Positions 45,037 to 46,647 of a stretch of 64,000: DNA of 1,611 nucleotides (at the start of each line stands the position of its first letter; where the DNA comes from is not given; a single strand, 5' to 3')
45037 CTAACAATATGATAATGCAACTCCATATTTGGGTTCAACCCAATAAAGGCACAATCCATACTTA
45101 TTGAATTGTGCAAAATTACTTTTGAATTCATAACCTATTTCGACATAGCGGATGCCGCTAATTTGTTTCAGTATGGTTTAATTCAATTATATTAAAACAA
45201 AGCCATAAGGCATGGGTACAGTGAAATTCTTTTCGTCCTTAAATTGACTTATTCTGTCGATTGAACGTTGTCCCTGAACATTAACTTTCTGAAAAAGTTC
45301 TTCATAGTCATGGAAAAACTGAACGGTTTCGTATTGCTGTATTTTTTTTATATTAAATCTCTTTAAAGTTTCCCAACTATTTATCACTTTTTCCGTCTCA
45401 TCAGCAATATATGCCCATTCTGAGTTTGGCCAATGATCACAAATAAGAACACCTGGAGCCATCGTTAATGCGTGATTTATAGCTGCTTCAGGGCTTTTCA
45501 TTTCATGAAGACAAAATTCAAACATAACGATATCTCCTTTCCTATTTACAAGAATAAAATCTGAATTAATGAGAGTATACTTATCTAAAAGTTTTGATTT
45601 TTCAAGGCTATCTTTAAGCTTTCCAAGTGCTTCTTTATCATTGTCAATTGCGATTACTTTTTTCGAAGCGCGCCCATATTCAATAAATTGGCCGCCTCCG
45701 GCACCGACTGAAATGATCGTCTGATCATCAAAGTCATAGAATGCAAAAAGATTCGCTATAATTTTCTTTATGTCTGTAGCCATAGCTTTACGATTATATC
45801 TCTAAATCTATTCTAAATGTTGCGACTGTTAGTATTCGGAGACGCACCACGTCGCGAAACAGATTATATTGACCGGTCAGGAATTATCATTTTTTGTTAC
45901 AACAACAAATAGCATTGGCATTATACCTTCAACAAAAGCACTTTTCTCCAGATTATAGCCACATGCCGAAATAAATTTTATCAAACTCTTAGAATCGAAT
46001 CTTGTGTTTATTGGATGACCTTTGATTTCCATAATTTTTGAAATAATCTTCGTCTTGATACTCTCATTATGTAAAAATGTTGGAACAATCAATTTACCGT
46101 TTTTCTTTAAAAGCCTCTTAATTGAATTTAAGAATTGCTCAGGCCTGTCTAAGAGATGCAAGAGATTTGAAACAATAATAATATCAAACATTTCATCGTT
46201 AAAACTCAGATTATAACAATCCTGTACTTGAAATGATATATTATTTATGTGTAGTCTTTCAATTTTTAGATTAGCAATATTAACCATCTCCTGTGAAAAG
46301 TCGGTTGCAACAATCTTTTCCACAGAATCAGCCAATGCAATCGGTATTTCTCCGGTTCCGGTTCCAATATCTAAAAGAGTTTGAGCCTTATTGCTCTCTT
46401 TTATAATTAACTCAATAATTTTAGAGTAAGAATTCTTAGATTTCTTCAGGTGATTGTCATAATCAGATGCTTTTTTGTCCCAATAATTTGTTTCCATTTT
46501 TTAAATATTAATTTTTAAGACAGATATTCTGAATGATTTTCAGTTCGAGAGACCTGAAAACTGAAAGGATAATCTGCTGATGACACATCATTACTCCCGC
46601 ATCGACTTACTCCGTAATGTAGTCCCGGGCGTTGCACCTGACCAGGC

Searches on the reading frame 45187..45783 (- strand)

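Call 16: search_protein_families(library=pfam, proteins=[window:45187-45783:-], max_evalue=0.01)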
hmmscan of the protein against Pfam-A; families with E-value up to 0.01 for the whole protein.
window:45187-45783:- (198 aa): 4 families
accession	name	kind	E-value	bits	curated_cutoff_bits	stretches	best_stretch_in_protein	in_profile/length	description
PF13489.12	Methyltransf_23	-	9.1e-06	25.9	27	1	4-140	8-135/164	Methyltransferase domain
PF08241.18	Methyltransf_11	-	0.00074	20.5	21.2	1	25-105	2-83/95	Methyltransferase domain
PF13649.12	Methyltransf_25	-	0.0025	18.9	27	1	23-102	1-86/97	Methyltransferase domain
PF13847.12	Methyltransf_31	-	0.0055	16.8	27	1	20-137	4-132/145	Methyltransferase domain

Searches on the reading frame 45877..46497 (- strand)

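Call 16: search_protein_families(library=pfam, proteins=[window:45877-46497:-], max_evalue=0.01)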
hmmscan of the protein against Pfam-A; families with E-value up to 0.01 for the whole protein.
window:45877-46497:- (206 aa): 25 families
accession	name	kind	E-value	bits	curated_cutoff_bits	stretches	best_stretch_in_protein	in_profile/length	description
PF08241.18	Methyltransf_11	-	2.8e-22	79.6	21.2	1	42-138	1-95/95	Methyltransferase domain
PF13847.12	Methyltransf_31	-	4.7e-22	78.7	27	1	36-146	2-117/145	Methyltransferase domain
PF13649.12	Methyltransf_25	-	1.1e-20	74.5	27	1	42-134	2-97/97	Methyltransferase domain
PF08242.18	Methyltransf_12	-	8.3e-17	62.2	30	1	42-136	1-98/98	Methyltransferase domain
PF13489.12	Methyltransf_23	-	3.2e-15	56.7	27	1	22-147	7-125/164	Methyltransferase domain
PF01209.24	Ubie_methyltran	-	7.4e-15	55.4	20.1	1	33-144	43-157/233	ubiE/COQ5 methyltransferase family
PF05219.18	DREV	-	4.8e-14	52.5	26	1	22-185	76-237/265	DREV methyltransferase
PF06325.19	PrmA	-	6.9e-09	36.1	22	1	34-144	158-264/296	Ribosomal protein L11 methyltransferase (PrmA)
PF05175.20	MTS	-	5e-08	33.2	23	1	36-138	30-138/170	Methyltransferase small domain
PF10294.15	Methyltransf_16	-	1.5e-07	31.8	21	1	32-138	41-155/174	Lysine methyltransferase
PF01135.25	PCMT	-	3.2e-07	30.8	20.3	1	35-150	71-182/210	Protein-L-isoaspartate(D-aspartate) O-methyltransferase (PCMT)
PF05401.17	NodS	-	9.9e-07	29.2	24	1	21-137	28-143/201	Nodulation protein S (NodS)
PF05958.17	tRNA_U5-meth_tr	-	1e-06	28.5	23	1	26-89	189-253/357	tRNA (Uracil-5-)-methyltransferase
PF00398.26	RrnaAD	-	1.1e-05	25.1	24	1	8-112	3-107/263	Ribosomal RNA adenine dimethylase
PF12847.13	Methyltransf_18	-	2.7e-05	24.7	27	1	28-153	5-130/151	Methyltransferase domain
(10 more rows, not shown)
